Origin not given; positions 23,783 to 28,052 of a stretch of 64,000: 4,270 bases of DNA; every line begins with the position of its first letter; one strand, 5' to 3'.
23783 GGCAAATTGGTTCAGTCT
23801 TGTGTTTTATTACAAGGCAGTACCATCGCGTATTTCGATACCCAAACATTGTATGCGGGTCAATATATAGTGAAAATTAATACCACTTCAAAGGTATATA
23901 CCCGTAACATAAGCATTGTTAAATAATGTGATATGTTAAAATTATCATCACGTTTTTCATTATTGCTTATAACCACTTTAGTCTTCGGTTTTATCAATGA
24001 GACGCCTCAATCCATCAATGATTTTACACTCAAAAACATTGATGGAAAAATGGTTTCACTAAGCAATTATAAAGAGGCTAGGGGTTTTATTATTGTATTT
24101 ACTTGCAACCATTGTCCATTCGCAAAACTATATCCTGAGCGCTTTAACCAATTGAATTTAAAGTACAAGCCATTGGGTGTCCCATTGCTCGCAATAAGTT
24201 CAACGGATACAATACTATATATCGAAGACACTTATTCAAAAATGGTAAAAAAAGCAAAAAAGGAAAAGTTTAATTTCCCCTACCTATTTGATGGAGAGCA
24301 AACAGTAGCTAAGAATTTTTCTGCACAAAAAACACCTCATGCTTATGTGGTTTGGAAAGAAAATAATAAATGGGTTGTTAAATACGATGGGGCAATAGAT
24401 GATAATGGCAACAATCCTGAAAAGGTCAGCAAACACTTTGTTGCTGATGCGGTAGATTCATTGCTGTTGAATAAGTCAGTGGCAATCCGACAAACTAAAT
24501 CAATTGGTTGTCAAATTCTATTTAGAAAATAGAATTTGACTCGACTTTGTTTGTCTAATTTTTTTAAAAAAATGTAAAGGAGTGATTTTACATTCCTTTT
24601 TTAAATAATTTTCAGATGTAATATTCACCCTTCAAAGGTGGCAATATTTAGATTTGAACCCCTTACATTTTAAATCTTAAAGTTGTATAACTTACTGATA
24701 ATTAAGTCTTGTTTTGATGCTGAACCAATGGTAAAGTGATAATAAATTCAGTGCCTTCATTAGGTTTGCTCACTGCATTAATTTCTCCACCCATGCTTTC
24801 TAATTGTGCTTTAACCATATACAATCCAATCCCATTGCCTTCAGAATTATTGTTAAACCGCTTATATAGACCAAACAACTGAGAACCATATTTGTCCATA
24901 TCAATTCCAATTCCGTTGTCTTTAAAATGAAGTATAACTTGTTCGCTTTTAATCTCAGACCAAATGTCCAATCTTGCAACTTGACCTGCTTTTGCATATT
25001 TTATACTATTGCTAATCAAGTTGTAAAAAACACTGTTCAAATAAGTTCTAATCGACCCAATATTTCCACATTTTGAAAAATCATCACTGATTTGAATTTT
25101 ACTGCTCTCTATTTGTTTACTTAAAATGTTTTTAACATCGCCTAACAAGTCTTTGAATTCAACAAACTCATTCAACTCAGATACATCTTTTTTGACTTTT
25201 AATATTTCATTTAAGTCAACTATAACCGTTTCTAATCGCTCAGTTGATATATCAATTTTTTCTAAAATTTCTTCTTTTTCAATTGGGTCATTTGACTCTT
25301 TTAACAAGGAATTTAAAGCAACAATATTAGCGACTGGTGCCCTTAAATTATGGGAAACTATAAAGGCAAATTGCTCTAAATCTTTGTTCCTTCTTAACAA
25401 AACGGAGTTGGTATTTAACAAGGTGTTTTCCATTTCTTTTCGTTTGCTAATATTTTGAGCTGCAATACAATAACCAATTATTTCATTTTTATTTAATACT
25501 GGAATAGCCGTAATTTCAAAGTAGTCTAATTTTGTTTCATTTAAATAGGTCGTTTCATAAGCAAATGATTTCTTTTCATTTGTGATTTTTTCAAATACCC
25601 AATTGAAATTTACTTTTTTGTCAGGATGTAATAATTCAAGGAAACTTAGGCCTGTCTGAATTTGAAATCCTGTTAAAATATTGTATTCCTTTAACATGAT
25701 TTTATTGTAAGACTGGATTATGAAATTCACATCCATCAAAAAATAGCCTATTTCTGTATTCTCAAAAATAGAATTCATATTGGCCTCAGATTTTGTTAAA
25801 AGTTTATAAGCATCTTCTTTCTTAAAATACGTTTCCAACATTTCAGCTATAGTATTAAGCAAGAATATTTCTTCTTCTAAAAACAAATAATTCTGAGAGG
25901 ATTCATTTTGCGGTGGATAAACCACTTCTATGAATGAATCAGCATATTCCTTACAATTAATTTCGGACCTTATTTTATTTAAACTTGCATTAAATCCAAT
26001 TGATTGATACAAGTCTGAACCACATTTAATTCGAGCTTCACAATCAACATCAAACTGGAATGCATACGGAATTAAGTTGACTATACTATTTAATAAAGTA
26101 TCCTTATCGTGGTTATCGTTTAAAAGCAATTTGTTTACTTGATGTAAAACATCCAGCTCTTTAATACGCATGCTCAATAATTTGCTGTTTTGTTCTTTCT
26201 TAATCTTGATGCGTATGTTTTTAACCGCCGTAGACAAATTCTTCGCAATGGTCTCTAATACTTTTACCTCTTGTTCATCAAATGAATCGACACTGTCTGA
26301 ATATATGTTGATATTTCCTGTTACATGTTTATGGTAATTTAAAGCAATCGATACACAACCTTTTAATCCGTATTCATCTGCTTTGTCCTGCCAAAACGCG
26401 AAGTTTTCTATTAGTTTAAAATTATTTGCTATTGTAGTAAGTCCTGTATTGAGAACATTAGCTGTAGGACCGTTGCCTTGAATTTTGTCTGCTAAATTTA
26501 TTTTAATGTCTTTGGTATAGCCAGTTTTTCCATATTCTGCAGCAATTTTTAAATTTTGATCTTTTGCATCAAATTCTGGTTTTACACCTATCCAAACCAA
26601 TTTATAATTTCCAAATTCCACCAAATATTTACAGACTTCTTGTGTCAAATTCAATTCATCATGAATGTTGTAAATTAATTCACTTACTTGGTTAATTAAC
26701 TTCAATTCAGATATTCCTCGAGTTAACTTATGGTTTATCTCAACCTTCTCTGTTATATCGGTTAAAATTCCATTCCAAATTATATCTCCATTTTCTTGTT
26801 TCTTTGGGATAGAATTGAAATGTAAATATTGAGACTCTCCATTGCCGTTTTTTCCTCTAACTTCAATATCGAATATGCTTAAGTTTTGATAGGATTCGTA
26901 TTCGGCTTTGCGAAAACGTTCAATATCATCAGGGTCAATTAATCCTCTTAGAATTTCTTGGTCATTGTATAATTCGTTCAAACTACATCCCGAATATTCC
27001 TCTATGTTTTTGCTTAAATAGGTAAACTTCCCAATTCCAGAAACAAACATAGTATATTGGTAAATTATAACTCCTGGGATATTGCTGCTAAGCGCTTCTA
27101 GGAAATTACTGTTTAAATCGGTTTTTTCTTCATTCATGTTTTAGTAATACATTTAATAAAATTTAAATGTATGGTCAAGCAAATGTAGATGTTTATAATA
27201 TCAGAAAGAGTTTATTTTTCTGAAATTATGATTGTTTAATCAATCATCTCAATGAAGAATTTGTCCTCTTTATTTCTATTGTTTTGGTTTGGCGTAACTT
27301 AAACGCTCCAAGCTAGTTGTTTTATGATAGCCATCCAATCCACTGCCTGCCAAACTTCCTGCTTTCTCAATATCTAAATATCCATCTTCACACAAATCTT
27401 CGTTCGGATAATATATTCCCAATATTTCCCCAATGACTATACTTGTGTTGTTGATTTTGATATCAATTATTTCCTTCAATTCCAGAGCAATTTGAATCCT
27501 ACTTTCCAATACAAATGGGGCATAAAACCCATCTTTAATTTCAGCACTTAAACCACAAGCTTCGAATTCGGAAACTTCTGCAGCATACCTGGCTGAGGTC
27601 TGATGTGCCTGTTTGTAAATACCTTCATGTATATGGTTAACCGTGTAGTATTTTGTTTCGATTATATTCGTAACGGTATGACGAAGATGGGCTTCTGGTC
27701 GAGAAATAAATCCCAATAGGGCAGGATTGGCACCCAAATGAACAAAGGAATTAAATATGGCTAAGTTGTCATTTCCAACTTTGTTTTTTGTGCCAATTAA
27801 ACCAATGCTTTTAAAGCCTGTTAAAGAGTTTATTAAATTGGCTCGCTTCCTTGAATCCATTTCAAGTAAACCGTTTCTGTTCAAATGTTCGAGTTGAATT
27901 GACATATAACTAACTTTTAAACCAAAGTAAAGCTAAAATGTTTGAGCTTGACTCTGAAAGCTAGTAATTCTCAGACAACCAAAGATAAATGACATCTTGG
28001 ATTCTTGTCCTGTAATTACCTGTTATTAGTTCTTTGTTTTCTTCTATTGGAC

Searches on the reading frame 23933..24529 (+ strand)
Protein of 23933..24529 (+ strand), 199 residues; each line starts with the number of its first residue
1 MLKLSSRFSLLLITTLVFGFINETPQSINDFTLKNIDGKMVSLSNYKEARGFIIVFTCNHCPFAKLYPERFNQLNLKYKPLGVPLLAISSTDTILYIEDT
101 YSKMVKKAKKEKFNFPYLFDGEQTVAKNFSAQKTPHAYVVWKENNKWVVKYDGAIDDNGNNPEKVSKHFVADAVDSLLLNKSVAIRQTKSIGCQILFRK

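Call 3: search_protein_families(library=pfam, proteins=[window:23933-24529:+], max_evalue=0.01)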
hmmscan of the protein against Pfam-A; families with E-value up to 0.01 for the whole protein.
window:23933-24529:+ (199 aa): 4 families
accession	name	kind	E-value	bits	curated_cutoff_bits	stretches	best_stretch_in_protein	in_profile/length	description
PF00578.27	AhpC-TSA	-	2.2e-16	60.3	26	1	27-145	4-111/124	AhpC/TSA family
PF08534.16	Redoxin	-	1.4e-10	41.6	26.6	1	27-153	5-132/148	Redoxin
PF13905.12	Thioredoxin_8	-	0.00081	20.1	27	1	53-144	5-92/94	Thioredoxin-like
PF00255.25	GSHPx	-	0.0015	18.5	27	1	29-113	2-83/108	Glutathione peroxidase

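Call 4: search_protein_families(library=ncbifam, proteins=[window:23933-24529:+], max_evalue=0.01)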
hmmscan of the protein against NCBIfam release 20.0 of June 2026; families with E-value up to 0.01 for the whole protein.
window:23933-24529:+ (199 aa): 3 families
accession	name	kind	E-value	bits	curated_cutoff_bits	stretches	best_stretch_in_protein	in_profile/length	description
NF002854.0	PRK03147.1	subfamily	1e-07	32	170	1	27-144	41-150/176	thiol-disulfide oxidoreductase ResA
NF006960.0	PRK09437.1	equivalog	5.6e-05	23.1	140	1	27-130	9-104/156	thioredoxin-dependent thiol peroxidase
NF041202.1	StoA_CxxC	exception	0.00061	19.7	210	1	8-141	10-139/163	endospore biogenesis thiol-disulfide oxidoreductase StoA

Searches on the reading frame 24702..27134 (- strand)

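Call 24: search_protein_families(library=pfam, proteins=[window:24702-27134:-], max_evalue=0.00001)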
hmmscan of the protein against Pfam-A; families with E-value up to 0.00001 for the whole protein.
window:24702-27134:- (810 aa): 4 families
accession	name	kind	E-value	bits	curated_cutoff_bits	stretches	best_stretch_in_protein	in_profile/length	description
PF02518.31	HATPase_c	-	5.6e-20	72.3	26.4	1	699-804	6-110/111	Histidine kinase-, DNA gyrase B-, and HSP90-like ATPase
PF13185.12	GAF_2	-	6.8e-11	43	28.6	1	162-304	6-135/136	GAF domain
PF00512.31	HisKA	-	1.7e-07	31.6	26.9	1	587-643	3-59/66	His Kinase A (phospho-acceptor) domain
PF08447.18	PAS_3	-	5.4e-07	30.2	25.6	0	38-121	2-86/89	PAS fold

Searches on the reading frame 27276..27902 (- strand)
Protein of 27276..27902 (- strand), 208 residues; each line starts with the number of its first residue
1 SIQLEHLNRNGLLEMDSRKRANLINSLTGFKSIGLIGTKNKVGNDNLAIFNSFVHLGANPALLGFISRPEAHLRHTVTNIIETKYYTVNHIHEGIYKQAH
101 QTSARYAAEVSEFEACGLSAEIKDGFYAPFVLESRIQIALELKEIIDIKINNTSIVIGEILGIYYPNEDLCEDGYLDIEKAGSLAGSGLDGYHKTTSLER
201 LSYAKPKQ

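Call 24: search_protein_families(library=pfam, proteins=[window:27276-27902:-], max_evalue=0.00001)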
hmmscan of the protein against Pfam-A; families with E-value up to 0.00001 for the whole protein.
window:27276-27902:- (208 aa): 1 family
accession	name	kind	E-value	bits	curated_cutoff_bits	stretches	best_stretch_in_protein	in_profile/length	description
PF01613.24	Flavin_Reduct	-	4.1e-15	56.6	27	1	34-169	9-137/153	Flavin reductase like domain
